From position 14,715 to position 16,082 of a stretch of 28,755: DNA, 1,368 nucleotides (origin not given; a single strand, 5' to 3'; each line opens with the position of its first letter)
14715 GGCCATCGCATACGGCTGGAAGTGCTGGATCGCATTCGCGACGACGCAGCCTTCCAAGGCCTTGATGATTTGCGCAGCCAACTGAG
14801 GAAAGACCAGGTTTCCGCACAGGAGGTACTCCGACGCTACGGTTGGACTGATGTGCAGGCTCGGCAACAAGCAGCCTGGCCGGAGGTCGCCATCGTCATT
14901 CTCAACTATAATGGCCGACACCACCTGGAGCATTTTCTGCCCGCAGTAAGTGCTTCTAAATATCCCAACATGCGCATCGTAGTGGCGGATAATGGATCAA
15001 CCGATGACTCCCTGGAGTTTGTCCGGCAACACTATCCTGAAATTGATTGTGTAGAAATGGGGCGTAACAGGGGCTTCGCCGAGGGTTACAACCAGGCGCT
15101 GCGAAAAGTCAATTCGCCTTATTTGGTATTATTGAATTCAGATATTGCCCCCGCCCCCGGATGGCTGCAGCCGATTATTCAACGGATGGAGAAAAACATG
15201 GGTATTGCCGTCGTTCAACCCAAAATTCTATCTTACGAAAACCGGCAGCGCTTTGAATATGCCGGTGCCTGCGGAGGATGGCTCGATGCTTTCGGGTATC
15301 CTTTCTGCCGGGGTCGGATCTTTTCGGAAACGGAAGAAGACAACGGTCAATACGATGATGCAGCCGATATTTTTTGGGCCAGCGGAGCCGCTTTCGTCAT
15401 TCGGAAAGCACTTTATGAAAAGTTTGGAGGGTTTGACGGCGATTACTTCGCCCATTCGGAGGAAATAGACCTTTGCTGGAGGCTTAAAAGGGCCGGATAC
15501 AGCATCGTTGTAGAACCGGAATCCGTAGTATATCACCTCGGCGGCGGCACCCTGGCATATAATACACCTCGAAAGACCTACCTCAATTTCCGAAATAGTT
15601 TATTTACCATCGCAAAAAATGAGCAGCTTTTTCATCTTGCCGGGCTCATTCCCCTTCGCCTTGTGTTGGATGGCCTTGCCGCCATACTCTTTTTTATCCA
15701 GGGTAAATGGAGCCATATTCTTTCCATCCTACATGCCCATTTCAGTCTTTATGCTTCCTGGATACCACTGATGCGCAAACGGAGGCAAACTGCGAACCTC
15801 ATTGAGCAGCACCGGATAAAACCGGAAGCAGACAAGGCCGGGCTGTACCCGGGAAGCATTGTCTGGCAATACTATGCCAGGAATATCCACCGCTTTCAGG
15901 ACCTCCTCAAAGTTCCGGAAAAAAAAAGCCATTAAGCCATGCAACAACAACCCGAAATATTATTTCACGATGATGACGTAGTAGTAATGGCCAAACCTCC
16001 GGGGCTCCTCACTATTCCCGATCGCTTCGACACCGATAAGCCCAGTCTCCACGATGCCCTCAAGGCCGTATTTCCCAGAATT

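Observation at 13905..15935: In-frame fusion of a complete RibF (riboflavin kinase/FAD synthetase) to a complete GT2 glycosyltransferase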

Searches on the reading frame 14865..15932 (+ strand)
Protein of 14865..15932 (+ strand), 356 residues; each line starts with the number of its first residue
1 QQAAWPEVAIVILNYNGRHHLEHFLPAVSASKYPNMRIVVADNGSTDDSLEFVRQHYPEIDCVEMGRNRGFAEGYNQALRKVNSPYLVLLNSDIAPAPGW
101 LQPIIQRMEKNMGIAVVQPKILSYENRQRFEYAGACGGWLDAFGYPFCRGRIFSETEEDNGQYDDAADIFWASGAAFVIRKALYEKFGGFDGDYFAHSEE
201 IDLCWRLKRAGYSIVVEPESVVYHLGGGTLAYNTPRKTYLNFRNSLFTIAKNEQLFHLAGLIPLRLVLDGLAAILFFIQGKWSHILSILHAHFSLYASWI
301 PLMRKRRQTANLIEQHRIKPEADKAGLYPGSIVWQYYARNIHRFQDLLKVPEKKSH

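Call 9: search_solved_structures(query=window:14865-15932:+, max_evalue=0.001, show_alignments=2)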
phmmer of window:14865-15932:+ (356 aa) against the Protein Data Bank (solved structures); distinct sequences matched with E-value up to 0.001: 17.
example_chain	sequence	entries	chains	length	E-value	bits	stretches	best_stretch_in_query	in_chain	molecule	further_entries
2z87_A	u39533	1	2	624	2.2e-12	49.7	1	6-118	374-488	Chondroitin synthase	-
2z86_A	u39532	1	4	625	2.2e-12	49.7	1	6-118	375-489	Chondroitin synthase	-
8uhv_A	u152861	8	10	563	1.7e-07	33.7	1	58-237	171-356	Glycosyl transferase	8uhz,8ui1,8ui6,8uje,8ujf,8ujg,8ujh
6e4r_A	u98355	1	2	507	1.3e-05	27.4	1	50-225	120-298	polypeptide N-acetylgalactosaminyltransferase 9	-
6e4q_A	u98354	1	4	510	1.3e-05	27.4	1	50-225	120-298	polypeptide N-acetylgalactosaminyltransferase 9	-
6s22_A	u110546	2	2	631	2.2e-05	26.7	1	37-246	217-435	Polypeptide N-acetylgalactosaminyltransferase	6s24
3l7j_A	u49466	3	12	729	3.3e-05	26.1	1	8-97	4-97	Teichoic acid biosynthesis protein F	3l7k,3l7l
3l7i_A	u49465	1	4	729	3.3e-05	26.1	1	8-97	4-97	Teichoic acid biosynthesis protein F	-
3l7m_A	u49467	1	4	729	3.4e-05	26.1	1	8-97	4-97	Teichoic acid biosynthesis protein F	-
6e7i_A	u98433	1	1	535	8.1e-05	24.8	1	37-233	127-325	Polypeptide N-acetylgalactosaminyltransferase 2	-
6nqt_A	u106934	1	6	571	9.3e-05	24.6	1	37-233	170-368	Polypeptide N-acetylgalactosaminyltransferase 2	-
6yv7_B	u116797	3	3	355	0.0001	24.5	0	6-97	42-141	Glycosyl transferase, family 2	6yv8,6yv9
6yv7_A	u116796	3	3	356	0.0001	24.5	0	6-97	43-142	Glycosyl transferase, family 2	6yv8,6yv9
2ffu_A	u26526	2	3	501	0.00013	24.2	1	37-233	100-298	Polypeptide N-acetylgalactosaminyltransferase 2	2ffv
6egs_A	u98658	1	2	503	0.00013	24.1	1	37-233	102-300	Polypeptide N-acetylgalactosaminyltransferase 2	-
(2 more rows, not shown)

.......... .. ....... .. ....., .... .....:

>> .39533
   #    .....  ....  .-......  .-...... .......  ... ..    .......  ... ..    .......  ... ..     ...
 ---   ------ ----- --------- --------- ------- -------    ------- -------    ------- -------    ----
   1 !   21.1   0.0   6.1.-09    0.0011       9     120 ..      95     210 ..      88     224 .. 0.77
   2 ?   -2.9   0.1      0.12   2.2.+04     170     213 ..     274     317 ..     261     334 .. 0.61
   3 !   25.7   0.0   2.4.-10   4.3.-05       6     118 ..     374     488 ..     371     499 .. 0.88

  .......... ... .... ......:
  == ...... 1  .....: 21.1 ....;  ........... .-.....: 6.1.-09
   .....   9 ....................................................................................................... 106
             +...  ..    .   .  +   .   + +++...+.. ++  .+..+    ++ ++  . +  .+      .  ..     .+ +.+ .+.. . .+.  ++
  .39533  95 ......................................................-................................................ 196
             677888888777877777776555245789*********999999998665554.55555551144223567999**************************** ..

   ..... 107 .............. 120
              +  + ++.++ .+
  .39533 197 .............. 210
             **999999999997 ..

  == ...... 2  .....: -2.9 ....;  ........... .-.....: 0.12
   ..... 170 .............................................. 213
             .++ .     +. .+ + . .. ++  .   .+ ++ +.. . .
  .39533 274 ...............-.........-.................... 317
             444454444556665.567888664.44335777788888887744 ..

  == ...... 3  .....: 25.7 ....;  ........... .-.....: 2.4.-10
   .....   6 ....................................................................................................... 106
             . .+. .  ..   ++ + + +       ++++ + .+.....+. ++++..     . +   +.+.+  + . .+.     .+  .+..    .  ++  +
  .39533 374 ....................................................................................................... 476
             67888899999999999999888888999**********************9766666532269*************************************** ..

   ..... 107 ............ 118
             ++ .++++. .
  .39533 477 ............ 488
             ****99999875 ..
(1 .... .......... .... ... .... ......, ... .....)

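Call 15: search_protein_representatives(protein=window:14865-15932:+)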
Query: 356 residues. Proteins with E-value up to 0.001 (for the whole library): 115979; up to 1e-10: 42233; up to 1e-30: 2403. The best 150 are listed.
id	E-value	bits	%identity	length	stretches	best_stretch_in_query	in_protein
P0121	1.1e-128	445.5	57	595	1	4-346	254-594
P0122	1.0e-124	432.5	55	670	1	5-347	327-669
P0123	1.0e-118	412.8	54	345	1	8-349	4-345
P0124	6.3e-112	390.4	52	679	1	2-347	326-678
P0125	3.5e-111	388.0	51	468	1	6-347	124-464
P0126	8.9e-111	386.6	53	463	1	8-347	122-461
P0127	5.7e-102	357.7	46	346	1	6-347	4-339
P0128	1.1e-101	356.8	49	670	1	6-340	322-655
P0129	8.9e-101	353.7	48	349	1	4-344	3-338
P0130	3.0e-99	348.7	47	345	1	7-354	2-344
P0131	6.2e-99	347.7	47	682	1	5-344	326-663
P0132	1.8e-97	342.9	47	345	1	7-347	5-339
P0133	1.8e-96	339.6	53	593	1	8-296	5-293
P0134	2.3e-96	339.2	47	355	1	5-348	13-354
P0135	5.5e-96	338.0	45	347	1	8-347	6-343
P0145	6.0e-91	321.4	46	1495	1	8-344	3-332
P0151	1.7e-88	313.4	41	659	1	7-348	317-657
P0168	1.5e-82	293.8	42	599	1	4-347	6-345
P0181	7.8e-79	281.5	42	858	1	6-349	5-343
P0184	4.5e-78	279.0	34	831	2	4-276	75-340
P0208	3.9e-73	262.8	31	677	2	8-295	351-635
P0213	1.2e-72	261.2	33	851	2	6-268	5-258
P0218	7.1e-72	258.6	39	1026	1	4-349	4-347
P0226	2.9e-71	256.7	38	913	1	5-347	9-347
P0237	1.1e-69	251.5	37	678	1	5-354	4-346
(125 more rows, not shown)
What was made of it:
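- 15567..15932 (+): C-terminal helical tail of the GT2 (residues 555-676). It has four long helices, including a hydrophobic helix at 575-598 (nt 15627-15698) with invariant R585 and D589, preceded by the invariant LNFRN motif. The tail is also present in the stand-alone orthologues (call 15).
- Stand-alone proteins are 45-54% identical over the whole length including the tail (call 15).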

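Call 16: list_cluster_members(proteins=[P0123, P0127, P0129, P0130, P0132, P0122, P0124, P0128, P0131, P0151])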
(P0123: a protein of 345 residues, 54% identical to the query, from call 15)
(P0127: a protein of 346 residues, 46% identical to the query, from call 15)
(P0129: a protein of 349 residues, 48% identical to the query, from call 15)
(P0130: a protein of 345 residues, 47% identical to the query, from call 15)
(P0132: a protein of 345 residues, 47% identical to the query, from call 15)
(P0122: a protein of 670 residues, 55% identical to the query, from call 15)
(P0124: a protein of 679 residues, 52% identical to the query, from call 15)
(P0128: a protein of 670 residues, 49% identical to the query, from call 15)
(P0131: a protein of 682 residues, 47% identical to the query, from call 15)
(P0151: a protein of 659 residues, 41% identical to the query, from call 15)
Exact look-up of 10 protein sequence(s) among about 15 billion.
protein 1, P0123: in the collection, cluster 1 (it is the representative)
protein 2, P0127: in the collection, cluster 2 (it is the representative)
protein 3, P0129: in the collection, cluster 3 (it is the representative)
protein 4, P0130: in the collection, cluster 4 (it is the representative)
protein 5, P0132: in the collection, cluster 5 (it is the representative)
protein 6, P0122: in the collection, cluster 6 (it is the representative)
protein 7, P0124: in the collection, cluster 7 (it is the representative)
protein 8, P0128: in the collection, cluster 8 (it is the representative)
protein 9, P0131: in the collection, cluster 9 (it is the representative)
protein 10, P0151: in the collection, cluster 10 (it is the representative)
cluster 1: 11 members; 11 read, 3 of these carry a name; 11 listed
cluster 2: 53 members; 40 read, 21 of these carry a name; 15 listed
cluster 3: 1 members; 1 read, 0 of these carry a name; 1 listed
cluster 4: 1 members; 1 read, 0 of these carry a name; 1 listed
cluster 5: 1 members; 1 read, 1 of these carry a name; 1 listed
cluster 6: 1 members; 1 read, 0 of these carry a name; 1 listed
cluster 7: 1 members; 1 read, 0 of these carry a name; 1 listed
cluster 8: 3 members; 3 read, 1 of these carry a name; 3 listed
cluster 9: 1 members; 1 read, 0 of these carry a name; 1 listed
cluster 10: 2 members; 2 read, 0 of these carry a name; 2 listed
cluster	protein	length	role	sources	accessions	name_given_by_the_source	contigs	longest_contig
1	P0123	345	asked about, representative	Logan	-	-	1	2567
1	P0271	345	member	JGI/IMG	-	GT2 family glycosyltransferase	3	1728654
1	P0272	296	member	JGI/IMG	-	GT2 family glycosyltransferase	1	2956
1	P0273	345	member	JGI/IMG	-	GT2 family glycosyltransferase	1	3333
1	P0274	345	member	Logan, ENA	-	-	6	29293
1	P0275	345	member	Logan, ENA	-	-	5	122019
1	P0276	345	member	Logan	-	-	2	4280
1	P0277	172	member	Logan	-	-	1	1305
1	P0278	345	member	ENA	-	-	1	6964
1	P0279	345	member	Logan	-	-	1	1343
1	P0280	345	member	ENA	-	-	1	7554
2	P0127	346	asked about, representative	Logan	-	-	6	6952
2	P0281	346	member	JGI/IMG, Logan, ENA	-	hypothetical protein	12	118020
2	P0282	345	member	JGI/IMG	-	GT2 family glycosyltransferase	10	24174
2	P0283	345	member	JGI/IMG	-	GT2 family glycosyltransferase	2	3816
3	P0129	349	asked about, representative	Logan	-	-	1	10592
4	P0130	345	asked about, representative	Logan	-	-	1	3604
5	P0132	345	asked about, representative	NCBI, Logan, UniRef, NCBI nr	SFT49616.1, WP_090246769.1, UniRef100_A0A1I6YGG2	hypothetical protein SAMN05216474_0886 [Lishizhenia tianjinensis] | Glycosyltransferase 2-like domain-containing protein n=1 Tax=Lishizhenia tianjinensis ... | glycosyltransferase family 2 protein [Lishizhenia tianjinensis]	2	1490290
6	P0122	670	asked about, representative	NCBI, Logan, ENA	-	-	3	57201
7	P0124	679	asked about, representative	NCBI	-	-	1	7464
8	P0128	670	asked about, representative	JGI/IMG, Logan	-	riboflavin kinase/FMN adenylyltransferase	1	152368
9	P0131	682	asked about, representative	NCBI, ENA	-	-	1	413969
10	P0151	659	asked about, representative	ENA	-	-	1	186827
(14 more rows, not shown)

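Call 19: find_related_loci(query=A1, collection=genome_contigs, flank=4000)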
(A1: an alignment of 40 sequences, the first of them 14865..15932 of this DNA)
Query A1 (356 aa) in genome_contigs; peptide patterns used: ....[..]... (x = any residue, [..] = any of these).
600 stretches matched a pattern (row limit reached: there are more); 600 encode a relative of the query (tblastn E <= 1e-3); the best 80 are kept; 80 distinct loci.
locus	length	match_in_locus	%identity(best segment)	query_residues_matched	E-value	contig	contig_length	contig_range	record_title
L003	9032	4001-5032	60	4-347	9e-140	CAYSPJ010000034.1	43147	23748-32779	MAG TPA_asm: uncultured Phaeodactylibacter sp. isolate SRP319275_co1_337 genome assembly, contig: NODE_649_length_43147_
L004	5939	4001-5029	57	6-347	6e-137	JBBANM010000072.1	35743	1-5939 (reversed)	MAG: Saprospiraceae bacterium isolate EUL_115 ctg72-EUL_115, whole genome shotgun sequence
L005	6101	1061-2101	57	1-347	1e-136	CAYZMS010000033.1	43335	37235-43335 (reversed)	MAG TPA_asm: uncultured Saprospiraceae bacterium isolate SRP141376_co5_21 genome assembly, contig: NODE_1949_length_4333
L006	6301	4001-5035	59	5-349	8e-132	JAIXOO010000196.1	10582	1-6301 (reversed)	MAG: Saprospiraceae bacterium isolate C1_MAG_00026 C1_MAG_00026_000000000472, whole genome shotgun sequence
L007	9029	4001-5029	56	8-347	1e-127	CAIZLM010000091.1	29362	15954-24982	MAG: uncultured Bacteroidetes bacterium isolate Loc090116-4m_bin-0796 genome assembly, contig: bin-0796:091/336, whole g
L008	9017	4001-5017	55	8-348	5e-125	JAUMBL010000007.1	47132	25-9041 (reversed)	MAG: Saprospiraceae bacterium isolate P_SAPR4 NODE_861_length_47132_cov_5.236485, whole genome shotgun sequence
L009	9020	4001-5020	52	7-347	2e-123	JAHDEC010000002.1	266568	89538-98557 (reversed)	MAG: Saprospiraceae bacterium isolate MAG-172 RZ_78, whole genome shotgun sequence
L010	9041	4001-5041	54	7-353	2e-119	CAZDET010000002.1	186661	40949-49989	MAG TPA_asm: uncultured Saprospiraceae bacterium isolate SRP128890_co1_211 genome assembly, contig: NODE_65_length_18666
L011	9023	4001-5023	54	8-348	1e-118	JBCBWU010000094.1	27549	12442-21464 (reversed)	MAG: Bacteroidota bacterium isolate J06649_1 NODE_94_length_27549_cov_5.925269, whole genome shotgun sequence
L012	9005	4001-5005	52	6-348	3e-118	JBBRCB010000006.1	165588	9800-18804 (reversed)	MAG: Chitinophagales bacterium isolate Co_metawrap_2381 Cmw_2381_k141_446222_length_165588_cov_110.0000, whole genome sh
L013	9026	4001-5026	51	6-347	2e-118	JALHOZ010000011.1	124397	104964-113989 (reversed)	MAG: Saprospiraceae bacterium isolate bin.200 c_000000000949, whole genome shotgun sequence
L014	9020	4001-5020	50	7-347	3e-115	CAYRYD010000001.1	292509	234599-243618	MAG TPA_asm: uncultured Saprospiraceae bacterium isolate SRP193661_co2_189 genome assembly, contig: NODE_9_length_292509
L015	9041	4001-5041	52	2-349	3e-114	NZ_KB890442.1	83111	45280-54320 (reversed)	Neolewinella persica DSM 23188 B036DRAFT_scaffold_35.36, whole genome shotgun sequence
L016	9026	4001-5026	48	3-352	5e-114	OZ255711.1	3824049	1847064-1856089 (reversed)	MAG: Hanamia sp. isolate 10415a06-64e4-4b70-a3c1-31394446c8bf genome assembly, chromosome: 1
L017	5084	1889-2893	50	6-348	1e-113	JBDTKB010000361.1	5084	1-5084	MAG: Ginsengibacter sp. isolate cluster2_bin.67 k127_5970599, whole genome shotgun sequence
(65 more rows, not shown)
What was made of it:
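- Closest known: The phylum-wide stand-alone ~345-aa GT2 of Bacteroidota. Same: 45-54% identical over the full length including the helical tail (calls 15, 16, 19).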

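Call 28: predict_structure(alignment_id=A1)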
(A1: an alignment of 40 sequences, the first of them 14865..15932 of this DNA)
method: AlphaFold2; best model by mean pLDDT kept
length: 356 residues; sequences in the alignment: 40
mean_pLDDT: 95.1   pTM: 0.92
mean pLDDT of the five models: 95.1, 95.0, 94.4, 94.2, 94.3
residues with pLDDT >= 90: 327; 70-90: 20; 50-70: 6; < 50: 3
segments of 3 or more residues with pLDDT < 50: 354-356
pLDDT, mean of each block of 10 residues (from residue 1): 86 98 98 98 98 98 97 98 98 98 98 98 98 95 96 96 97 98 98 95 98 98 89 92 97 94 96 96 98 98 96 95 89 95 90 49
secondary structure, 60 per line:
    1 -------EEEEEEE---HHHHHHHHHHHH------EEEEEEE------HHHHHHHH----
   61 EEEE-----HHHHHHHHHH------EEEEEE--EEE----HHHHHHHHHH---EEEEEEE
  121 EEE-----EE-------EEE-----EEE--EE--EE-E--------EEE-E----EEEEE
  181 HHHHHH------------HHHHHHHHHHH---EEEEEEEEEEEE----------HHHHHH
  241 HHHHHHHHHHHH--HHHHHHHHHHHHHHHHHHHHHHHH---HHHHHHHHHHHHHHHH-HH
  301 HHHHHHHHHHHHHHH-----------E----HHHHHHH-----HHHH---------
elements in order: E8-14 H18-29 E36-42 H49-56 E61-64 H70-79 E86-91 E94-96 H101-110 E114-123 E138-140 E146-148 E167-169 E176-180 H181-186 H199-209 E213-224 H235-252 H255-278 H282-297 H299-315 H332-338 H344-347
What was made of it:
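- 14886..15566 (+): GT-A-fold family-2 glycosyltransferase catalytic domain (residues 328-554). AF2 pLDDT 95, pTM 0.92 (call 28).
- On Glycosyltransferase family 2 (GT-A fold): Call 28: AF2 pLDDT 95.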

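Call 32: fold_search(model_id=the predicted structure, library=pdb)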
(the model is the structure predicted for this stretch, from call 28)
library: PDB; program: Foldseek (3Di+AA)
matches with E <= 10: 1402; with E <= 0.001: 463
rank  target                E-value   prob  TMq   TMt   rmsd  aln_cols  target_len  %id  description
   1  4d0z_F                5.8e-17  1.00  0.60  0.45   7.3       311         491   18  GalNAc-T2 crystal soaked with UDP-5SGalNAc, mEA2 and manganese (Higher resolution dataset) (released 2014-05-28)
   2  2ffu_A                1.1e-16  1.00  0.59  0.44   9.6       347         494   17  Crystal Structure of Human ppGalNAcT-2 complexed with UDP and EA2 (released 2006-01-31)
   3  6nqt_A                1.2e-16  1.00  0.60  0.45   7.1       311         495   18  GalNac-T2 soaked with UDP-sugar (released 2020-01-29)
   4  4d0t_B                2.1e-16  1.00  0.60  0.45   7.2       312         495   17  GalNAc-T2 crystal soaked with UDP-GalNAc, EA2 peptide and manganese (released 2014-05-28)
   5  5ndf_E                2.1e-16  1.00  0.61  0.45   8.8       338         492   17  Small-molecule inhibition of ppGalNAc-Ts selectively reduces mucin-type O-glycosylation (released 2017-11-01)
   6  6e7i_A                2.2e-16  1.00  0.61  0.46   8.0       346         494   17  Human ppGalNAcT2 I253A/L310A Mutant with EA2 and UDP (released 2020-01-29)
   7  6s24_A                2.6e-16  1.00  0.55  0.37   9.4       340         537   18  Crystal structure of the TgGalNAc-T3 in complex with UDP, manganese and the peptide 3 (released 2019-12-25)
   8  6nqt_E                3.3e-16  1.00  0.58  0.43   4.2       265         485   18  GalNac-T2 soaked with UDP-sugar (released 2020-01-29)
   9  6nqt_F                3.3e-16  1.00  0.57  0.43   4.3       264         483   18  GalNac-T2 soaked with UDP-sugar (released 2020-01-29)
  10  4d0t_A                4.0e-16  1.00  0.60  0.44   7.2       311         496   17  GalNAc-T2 crystal soaked with UDP-GalNAc, EA2 peptide and manganese (released 2014-05-28)
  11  6e4r_A                4.5e-16  1.00  0.57  0.41   4.2       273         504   18  Crystal Structure of the Drosophila Melanogaster Polypeptide N-Acetylgalactosaminyl Transferase PGANT9B (released 2018-09-12)
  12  8ujf_A                5.1e-16  1.00  0.56  0.39   5.6       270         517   21  X-ray crystal structure of Toxoplasma gondii GalNAc-T3 in complex with UDP-GalNAc, Mn2+, and Muc5AC-3,13 (released 2024-05-15)
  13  6e4q_D                6.1e-16  1.00  0.57  0.41   4.3       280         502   18  Crystal Structure of the Drosophila Melanogaster Polypeptide N-Acetylgalactosaminyl Transferase PGANT9A in Complex wit (released 2018-09-12)
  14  6nqt_B                6.5e-16  1.00  0.58  0.43   4.2       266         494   18  GalNac-T2 soaked with UDP-sugar (released 2020-01-29)
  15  6e4q_B                7.3e-16  1.00  0.56  0.40   4.3       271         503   18  Crystal Structure of the Drosophila Melanogaster Polypeptide N-Acetylgalactosaminyl Transferase PGANT9A in Complex wit (released 2018-09-12)
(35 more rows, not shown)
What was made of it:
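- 14886..15566 (+): Foldseek matches GT-A enzymes at TM about 0.6 (call 32).
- On Glycosyltransferase family 2 (GT-A fold): Call 32: Foldseek matches GT-A enzymes (ppGalNAc-T2, PcManGT) with probability 1.00 and TM 0.5-0.6.
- Tried and rejected: The best matches are generic GT-A enzymes (calls 9, 32).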

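Call 41: find_homologous_proteins(query=P0151, max_evalue=1e-20)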
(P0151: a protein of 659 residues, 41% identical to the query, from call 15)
Query P0151 (659 aa): 1868 proteins with E <= 1e-20 among 8000 candidates; the best 120 are listed.
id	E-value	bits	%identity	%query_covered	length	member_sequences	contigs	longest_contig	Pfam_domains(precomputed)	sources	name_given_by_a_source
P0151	0.0e+0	1532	100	100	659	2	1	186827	PF10111.15,PF13641.13,PF01687.24,PF06574.19,PF00535.33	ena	-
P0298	9.8e-227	773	53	99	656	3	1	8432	PF10111.15,PF13641.13,PF01687.24,PF01467.33,PF06574.19,PF00535.33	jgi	jgi:riboflavin kinase/FMN adenylyltransferase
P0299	5.8e-219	747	51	100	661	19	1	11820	PF13641.13,PF01687.24,PF06574.19,PF00535.33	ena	-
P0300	1.1e-215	736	50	99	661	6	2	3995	PF13641.13,PF01687.24,PF06574.19,PF00535.33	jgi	-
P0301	9.9e-214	730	50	100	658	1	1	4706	PF10111.15,PF13641.13,PF01687.24,PF01467.33,PF06574.19,PF00535.33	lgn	-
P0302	9.9e-213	726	49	100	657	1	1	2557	PF10111.15,PF13641.13,PF01687.24,PF06574.19,PF00535.33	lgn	-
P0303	3.0e-210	718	47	99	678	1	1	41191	PF13632.13,PF10111.15,PF13641.13,PF01687.24,PF01467.33,PF06574.19,PF00535.33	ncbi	-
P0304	9.0e-208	710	49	99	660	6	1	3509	PF10111.15,PF13641.13,PF01687.24,PF01467.33,PF06574.19,PF00535.33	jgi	jgi:riboflavin kinase/FMN adenylyltransferase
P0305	1.2e-207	710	48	100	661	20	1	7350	PF13641.13,PF01687.24,PF01467.33,PF06574.19,PF00535.33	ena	-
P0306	1.6e-207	709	48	100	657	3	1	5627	PF10111.15,PF13641.13,PF01687.24,PF01467.33,PF06574.19,PF00535.33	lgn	-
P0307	2.0e-207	709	48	100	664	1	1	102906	PF10111.15,PF13641.13,PF01687.24,PF06574.19,PF00535.33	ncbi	-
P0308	7.0e-204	697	49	100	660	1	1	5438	PF10111.15,PF13641.13,PF01687.24,PF06574.19,PF00535.33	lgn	-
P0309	1.3e-203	696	49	100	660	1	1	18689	PF10111.15,PF13641.13,PF01687.24,PF06574.19,PF00535.33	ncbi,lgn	ncbi:MAG: riboflavin kinase/FMN adenylyltransferase [Saprospiraceae bacterium]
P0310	2.0e-203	696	49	99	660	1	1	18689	PF10111.15,PF13641.13,PF01687.24,PF06574.19,PF00535.33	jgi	jgi:riboflavin kinase/FMN adenylyltransferase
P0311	2.6e-203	695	47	100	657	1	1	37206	PF10111.15,PF13641.13,PF01687.24,PF06574.19,PF00535.33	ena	-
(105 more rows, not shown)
